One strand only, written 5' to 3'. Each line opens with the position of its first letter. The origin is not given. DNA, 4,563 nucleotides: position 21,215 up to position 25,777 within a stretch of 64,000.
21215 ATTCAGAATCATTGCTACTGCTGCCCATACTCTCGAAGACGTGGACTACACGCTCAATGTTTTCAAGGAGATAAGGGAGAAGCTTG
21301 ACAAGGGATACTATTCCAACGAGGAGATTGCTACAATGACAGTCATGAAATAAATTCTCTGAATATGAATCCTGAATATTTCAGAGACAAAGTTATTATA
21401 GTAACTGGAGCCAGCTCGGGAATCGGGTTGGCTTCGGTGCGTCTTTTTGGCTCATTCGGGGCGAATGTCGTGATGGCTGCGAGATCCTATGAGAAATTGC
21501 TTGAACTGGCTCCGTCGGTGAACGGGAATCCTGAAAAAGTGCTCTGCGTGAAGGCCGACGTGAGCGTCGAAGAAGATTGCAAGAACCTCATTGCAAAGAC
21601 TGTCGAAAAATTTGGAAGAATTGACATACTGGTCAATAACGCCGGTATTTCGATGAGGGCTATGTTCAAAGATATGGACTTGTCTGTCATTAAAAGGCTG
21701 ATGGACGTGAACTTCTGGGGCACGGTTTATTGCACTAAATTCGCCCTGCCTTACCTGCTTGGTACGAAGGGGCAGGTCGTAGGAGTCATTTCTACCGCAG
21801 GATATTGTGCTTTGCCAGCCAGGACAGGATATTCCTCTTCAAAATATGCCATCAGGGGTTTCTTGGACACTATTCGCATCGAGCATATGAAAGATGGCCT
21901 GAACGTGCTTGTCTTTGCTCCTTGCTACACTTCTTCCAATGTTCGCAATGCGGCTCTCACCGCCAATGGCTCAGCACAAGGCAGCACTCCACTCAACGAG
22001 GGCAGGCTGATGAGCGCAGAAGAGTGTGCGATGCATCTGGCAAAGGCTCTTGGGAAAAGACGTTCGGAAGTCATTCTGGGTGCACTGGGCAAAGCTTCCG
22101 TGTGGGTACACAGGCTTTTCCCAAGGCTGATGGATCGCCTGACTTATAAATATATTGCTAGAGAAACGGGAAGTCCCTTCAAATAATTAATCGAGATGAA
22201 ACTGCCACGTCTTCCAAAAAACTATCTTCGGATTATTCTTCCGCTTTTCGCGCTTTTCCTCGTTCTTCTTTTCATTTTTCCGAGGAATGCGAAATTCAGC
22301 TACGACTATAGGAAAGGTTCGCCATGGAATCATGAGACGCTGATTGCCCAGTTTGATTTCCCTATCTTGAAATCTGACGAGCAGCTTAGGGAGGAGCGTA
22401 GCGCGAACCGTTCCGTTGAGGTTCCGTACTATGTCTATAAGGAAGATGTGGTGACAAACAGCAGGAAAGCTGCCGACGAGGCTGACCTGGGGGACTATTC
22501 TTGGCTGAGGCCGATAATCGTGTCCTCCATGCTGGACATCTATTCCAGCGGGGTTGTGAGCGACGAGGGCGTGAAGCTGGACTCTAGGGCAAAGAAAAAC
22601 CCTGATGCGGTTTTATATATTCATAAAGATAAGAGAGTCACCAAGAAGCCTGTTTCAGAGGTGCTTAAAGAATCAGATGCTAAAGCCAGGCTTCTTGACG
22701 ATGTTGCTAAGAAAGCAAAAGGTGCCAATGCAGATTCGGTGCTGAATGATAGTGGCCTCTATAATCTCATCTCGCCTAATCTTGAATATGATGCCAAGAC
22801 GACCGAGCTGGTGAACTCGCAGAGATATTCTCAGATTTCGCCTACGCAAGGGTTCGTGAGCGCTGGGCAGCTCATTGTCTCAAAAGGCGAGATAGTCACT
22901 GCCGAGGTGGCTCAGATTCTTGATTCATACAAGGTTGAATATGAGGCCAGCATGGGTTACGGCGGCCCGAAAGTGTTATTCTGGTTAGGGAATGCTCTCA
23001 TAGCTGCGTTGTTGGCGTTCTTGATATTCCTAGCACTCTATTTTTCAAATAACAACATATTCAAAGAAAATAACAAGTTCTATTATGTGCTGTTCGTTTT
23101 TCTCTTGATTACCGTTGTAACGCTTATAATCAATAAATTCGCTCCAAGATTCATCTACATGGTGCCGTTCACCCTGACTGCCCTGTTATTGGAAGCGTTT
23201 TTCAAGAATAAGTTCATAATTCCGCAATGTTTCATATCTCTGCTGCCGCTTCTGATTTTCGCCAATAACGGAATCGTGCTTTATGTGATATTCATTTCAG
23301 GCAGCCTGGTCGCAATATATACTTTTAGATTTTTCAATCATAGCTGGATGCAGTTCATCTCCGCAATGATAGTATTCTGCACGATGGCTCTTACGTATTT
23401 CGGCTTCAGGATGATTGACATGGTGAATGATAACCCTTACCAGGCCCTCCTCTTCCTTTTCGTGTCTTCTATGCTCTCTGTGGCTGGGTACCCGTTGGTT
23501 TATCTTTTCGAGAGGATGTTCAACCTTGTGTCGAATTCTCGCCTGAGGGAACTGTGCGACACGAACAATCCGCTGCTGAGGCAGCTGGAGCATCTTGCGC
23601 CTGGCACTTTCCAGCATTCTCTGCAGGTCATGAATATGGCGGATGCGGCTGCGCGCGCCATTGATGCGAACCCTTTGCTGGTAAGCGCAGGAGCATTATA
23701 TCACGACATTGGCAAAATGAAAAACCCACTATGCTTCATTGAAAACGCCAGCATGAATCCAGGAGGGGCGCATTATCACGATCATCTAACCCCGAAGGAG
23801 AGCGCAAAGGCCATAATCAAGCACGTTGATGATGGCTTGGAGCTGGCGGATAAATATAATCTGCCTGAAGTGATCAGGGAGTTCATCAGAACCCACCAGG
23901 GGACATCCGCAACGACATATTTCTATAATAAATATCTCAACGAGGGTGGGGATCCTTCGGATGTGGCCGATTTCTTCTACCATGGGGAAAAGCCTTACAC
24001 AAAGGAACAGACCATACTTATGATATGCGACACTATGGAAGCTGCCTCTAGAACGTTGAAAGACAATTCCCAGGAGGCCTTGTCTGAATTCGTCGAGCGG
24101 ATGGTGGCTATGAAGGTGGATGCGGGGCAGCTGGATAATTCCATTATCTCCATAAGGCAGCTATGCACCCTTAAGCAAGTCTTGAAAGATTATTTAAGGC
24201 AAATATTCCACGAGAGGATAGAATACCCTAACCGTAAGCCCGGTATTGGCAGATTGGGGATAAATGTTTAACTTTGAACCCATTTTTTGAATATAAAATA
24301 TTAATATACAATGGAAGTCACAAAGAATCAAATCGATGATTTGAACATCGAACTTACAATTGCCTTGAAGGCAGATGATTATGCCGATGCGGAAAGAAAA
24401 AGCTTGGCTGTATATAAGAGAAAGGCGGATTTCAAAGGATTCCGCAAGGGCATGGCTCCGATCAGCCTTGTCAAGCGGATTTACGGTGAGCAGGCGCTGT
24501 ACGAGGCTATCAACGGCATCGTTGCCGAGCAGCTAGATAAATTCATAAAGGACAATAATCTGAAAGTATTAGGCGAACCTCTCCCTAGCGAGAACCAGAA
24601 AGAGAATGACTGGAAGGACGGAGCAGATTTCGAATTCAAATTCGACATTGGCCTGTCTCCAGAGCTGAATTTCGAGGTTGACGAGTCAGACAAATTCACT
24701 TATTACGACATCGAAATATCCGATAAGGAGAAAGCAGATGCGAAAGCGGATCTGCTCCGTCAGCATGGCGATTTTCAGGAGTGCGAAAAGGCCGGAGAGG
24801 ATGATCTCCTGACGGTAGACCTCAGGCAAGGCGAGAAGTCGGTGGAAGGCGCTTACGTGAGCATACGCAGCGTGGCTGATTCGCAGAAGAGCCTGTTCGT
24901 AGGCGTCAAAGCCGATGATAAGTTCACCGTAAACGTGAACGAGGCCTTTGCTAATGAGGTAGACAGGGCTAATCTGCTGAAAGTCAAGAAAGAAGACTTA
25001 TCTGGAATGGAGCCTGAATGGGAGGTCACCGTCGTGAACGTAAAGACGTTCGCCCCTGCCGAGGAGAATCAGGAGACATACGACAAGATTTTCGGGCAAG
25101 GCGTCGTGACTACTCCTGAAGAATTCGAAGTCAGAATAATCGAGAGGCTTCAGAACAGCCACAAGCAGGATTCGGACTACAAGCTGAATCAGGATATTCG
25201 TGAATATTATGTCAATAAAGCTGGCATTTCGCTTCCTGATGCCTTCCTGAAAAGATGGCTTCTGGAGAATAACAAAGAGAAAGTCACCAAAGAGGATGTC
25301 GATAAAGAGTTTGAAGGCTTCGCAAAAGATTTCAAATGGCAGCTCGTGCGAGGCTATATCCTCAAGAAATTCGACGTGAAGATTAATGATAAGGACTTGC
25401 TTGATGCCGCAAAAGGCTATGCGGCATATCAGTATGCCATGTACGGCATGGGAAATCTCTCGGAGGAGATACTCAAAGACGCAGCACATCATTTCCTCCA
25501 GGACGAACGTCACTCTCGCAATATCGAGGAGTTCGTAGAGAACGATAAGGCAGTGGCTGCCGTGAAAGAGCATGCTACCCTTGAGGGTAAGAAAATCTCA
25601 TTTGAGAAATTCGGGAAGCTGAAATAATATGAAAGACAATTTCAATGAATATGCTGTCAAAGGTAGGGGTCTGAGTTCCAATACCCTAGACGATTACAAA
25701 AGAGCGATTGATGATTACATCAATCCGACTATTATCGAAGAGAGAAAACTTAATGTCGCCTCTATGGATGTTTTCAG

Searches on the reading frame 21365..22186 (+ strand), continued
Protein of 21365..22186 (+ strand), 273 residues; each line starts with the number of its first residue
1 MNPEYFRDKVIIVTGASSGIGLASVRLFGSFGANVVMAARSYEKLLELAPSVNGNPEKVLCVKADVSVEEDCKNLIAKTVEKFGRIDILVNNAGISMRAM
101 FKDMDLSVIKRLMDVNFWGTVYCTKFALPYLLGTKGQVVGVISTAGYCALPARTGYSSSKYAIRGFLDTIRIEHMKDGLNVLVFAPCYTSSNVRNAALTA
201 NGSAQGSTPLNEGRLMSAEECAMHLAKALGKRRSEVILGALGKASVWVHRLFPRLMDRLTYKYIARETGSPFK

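Call 23: search_solved_structures(query=P0001, show_alignments=5, max_evalue=1e-50)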
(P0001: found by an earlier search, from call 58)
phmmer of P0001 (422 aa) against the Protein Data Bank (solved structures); distinct sequences matched with E-value up to 1e-50: 8.
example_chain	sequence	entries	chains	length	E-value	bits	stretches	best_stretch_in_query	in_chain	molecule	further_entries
7u7h_A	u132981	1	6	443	5e-171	572.1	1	4-414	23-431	7-keto-8-aminopelargonate synthetase-like enzyme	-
28eh_A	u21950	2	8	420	1.1e-157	528.1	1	4-411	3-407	Cysteate-C-fatty acyltransferase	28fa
3a2b_A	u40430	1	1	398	2.6e-63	217.2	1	28-397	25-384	Serine palmitoyltransferase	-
8guh_A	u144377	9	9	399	2.6e-63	217.2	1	28-397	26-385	Serine palmitoyltransferase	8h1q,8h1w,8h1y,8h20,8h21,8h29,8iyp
1fc4_A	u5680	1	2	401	4.9e-55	189.9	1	44-405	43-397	2-AMINO-3-KETOBUTYRATE CONENZYME A LIGASE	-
3tqx_A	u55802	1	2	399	2.5e-53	184.3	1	39-405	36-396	2-amino-3-ketobutyrate coenzyme A ligase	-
8s1y_A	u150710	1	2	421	4.5e-52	180.2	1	26-405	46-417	8-amino-7-oxononanoate synthase/2-amino-3-ketobutyrate coenzyme A ligase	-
7poa_A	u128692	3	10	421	1.1e-51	178.9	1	26-405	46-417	8-amino-7-oxononanoate synthase/2-amino-3-ketobutyrate coenzyme A ligase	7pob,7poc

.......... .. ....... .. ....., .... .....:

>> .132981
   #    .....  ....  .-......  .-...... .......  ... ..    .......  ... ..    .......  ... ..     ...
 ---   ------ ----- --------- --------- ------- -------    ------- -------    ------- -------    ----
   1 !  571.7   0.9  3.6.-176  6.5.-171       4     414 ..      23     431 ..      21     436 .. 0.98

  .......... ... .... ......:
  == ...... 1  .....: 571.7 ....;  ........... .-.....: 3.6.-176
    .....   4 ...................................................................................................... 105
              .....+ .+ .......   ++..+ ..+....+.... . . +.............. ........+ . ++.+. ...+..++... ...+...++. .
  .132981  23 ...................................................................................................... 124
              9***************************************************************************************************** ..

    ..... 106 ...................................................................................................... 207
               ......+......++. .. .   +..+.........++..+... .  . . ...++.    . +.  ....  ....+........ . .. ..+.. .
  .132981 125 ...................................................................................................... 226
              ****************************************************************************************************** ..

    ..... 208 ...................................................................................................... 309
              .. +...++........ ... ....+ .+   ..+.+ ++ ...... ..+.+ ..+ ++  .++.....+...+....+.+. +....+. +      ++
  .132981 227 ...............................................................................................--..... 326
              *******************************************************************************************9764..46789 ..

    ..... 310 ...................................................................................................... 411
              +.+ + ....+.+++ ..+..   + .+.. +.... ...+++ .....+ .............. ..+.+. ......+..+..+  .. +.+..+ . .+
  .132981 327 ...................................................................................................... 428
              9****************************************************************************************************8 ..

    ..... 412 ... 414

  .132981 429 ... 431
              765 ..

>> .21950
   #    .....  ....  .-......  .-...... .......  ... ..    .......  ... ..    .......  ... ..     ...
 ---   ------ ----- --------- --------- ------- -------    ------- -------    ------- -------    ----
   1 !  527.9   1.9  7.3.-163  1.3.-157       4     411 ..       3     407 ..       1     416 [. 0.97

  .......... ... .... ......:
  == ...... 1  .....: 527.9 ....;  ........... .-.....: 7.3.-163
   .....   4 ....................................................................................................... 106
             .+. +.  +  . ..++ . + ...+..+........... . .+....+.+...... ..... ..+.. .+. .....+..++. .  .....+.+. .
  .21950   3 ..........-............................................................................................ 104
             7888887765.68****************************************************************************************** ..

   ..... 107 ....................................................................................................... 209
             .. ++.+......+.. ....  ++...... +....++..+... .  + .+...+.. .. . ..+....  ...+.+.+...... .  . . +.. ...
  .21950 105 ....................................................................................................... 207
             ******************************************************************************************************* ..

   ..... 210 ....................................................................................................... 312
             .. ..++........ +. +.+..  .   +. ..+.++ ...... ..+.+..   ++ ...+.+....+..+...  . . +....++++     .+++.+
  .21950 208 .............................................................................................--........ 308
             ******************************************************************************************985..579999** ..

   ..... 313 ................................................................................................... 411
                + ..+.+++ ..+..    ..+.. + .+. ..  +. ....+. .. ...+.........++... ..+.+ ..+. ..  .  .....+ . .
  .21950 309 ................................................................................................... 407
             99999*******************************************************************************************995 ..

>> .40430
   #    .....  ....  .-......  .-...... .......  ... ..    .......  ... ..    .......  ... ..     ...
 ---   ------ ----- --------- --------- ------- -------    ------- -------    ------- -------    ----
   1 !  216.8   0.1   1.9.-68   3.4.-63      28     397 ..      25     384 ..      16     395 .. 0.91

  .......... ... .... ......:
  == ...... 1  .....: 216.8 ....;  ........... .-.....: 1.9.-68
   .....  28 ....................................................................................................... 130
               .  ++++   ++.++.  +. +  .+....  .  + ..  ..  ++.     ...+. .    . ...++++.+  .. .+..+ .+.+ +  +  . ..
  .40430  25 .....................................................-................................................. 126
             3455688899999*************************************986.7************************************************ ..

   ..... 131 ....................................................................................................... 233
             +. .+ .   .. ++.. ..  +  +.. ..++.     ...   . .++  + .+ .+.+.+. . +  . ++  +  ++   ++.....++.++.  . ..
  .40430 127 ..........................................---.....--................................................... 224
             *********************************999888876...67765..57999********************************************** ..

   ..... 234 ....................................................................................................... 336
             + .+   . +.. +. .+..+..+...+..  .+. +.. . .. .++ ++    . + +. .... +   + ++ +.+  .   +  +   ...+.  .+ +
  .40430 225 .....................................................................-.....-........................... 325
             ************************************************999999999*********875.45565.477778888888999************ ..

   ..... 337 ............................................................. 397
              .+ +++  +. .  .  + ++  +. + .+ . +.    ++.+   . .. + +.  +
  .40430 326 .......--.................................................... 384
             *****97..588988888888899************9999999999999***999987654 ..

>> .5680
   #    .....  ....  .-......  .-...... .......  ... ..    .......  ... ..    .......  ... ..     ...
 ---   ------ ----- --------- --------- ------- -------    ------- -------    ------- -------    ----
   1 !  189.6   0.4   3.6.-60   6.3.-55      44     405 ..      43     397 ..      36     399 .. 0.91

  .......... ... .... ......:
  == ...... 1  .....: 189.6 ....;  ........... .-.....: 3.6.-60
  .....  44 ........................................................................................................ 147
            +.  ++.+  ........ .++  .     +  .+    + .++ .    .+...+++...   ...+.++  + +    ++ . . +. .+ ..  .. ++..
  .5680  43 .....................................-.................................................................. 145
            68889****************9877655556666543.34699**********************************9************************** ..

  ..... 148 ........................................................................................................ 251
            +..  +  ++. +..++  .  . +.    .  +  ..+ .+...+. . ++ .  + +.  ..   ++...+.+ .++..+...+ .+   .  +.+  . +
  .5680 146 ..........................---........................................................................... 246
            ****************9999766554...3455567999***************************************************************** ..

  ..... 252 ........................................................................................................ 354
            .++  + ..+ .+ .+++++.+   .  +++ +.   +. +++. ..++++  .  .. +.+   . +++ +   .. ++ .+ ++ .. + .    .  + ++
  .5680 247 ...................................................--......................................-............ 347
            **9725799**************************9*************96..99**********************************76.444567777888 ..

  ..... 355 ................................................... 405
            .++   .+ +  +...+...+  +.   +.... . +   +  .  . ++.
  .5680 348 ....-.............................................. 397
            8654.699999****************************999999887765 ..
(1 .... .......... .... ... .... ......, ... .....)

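Call 44: find_homologous_proteins(query=window:21365-22183:+, max_evalue=1e-20)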
Query window:21365-22183:+ (273 aa): 7956 proteins with E <= 1e-20 among 8000 candidates; the best 120 are listed.
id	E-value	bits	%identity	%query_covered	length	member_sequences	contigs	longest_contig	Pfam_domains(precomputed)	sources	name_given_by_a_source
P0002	1.3e-167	574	95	100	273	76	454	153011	PF08659.17,PF13561.13,PF00106.32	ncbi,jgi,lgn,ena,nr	ncbi:MAG: SDR family oxidoreductase [Bacteroidales bacterium]|jgi:short-subunit dehydrogenase|nr:SDR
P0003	1.6e-156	538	88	100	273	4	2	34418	PF08659.17,PF13561.13,PF00106.32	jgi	jgi:short-subunit dehydrogenase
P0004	3.4e-152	523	86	100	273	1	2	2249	PF08659.17,PF13561.13,PF00106.32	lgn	-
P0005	2.7e-144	497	84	100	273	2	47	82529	PF08659.17,PF13561.13,PF00106.32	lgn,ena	-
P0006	3.9e-144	497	84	100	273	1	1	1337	PF08659.17,PF13561.13,PF00106.32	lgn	-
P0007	2.1e-143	495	81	100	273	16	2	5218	PF08659.17,PF13561.13,PF00106.32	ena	-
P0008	7.0e-142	490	80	100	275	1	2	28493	PF08659.17,PF13561.13,PF00106.32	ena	-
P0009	1.7e-141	488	82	100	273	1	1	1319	PF08659.17,PF13561.13,PF00106.32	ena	-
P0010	1.6e-140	485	79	100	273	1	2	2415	PF08659.17,PF13561.13,PF00106.32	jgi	-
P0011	6.5e-140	483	80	100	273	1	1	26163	PF08659.17,PF13561.13,PF00106.32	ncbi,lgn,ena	-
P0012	5.7e-139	480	78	100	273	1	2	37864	PF08659.17,PF13561.13,PF00106.32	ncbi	-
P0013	2.6e-138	478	80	100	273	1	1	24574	PF08659.17,PF13561.13,PF00106.32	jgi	-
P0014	4.1e-138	477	80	100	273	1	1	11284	PF08659.17,PF13561.13,PF00106.32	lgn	-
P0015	5.2e-138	477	77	100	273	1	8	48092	PF08659.17,PF13561.13,PF00106.32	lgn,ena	-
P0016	1.1e-137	476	79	100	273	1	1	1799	PF08659.17,PF13561.13,PF00106.32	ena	-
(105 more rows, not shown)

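Call 58: list_cluster_members(proteins=[P0001, window:21365-22183:+])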
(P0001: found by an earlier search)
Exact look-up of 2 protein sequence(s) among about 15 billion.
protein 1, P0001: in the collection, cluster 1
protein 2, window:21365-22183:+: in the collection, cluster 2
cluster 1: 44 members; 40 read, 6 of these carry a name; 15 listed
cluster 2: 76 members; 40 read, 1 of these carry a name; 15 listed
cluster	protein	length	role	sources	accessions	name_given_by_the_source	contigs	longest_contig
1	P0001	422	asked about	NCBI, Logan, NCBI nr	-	-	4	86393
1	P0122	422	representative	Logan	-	-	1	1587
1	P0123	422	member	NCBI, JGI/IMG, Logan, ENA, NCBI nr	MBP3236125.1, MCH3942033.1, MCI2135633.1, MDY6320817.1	MAG: pyridoxal phosphate-dependent aminotransferase family protein [Bacteroidales ... | glycine C-acetyltransferase | pyridoxal phosphate-dependent aminotransferase family protein [Bacteroidales bacterium]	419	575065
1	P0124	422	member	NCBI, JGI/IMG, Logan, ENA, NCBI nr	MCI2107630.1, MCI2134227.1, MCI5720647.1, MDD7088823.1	MAG: pyridoxal phosphate-dependent aminotransferase family protein [Bacteroidales ... | glycine C-acetyltransferase | pyridoxal phosphate-dependent aminotransferase family protein [Bacteroidales bacterium]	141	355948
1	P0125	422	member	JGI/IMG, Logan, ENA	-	glycine C-acetyltransferase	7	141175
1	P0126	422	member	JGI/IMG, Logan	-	glycine C-acetyltransferase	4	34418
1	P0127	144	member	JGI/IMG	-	-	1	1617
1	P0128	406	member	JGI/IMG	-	glycine C-acetyltransferase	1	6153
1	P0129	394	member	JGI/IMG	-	glycine C-acetyltransferase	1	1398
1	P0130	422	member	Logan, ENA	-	-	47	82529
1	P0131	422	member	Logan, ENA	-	-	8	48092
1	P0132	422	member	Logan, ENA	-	-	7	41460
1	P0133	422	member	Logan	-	-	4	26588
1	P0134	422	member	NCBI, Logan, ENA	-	-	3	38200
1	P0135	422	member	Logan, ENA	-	-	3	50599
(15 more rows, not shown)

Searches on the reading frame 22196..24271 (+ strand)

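Call 12: search_protein_families(library=ncbifam, proteins=[window:22196-24271:+], max_evalue=0.00001)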
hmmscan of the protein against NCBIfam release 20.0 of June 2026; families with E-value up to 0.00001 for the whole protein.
window:22196-24271:+ (691 aa): 1 family
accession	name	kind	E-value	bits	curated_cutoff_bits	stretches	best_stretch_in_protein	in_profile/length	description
TIGR00277.1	HDIG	domain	5.7e-21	74.2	27.6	1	468-569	2-83/84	HDIG domain-containing metalloprotein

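Call 13: search_protein_families(library=pfam, proteins=[window:22196-24271:+], max_evalue=0.00001)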
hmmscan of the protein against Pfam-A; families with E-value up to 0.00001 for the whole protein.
window:22196-24271:+ (691 aa): 3 families
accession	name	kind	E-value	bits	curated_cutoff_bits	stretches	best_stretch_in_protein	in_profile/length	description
PF07698.17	7TM-7TMR_HD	-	6.6e-14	52.7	29.4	1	261-446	2-190/190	7TM receptor with intracellular HD hydrolase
PF01966.28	HD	-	9e-14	52.2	22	1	471-616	1-115/116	HD domain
PF07697.16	7TMR-HDED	-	3.1e-13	50.7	27.6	1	107-246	114-221/224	7TM-HD extracellular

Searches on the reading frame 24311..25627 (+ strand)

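Call 12: search_protein_families(library=ncbifam, proteins=[window:24311-25627:+], max_evalue=0.00001)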
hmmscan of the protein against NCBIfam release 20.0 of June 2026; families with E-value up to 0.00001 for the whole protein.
window:24311-25627:+ (438 aa): 1 family
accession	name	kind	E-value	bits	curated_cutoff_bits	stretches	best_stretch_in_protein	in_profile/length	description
TIGR00115.1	tig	equivalog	2.5e-47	161.6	180.2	1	12-418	2-409/410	trigger factor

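Call 13: search_protein_families(library=pfam, proteins=[window:24311-25627:+], max_evalue=0.00001)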
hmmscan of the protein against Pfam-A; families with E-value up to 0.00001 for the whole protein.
window:24311-25627:+ (438 aa): 1 family
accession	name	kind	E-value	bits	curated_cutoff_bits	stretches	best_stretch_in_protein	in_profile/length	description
PF05697.18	Trigger_N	-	6.4e-28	98.3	22.2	1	1-141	1-137/144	Bacterial trigger factor protein (TF)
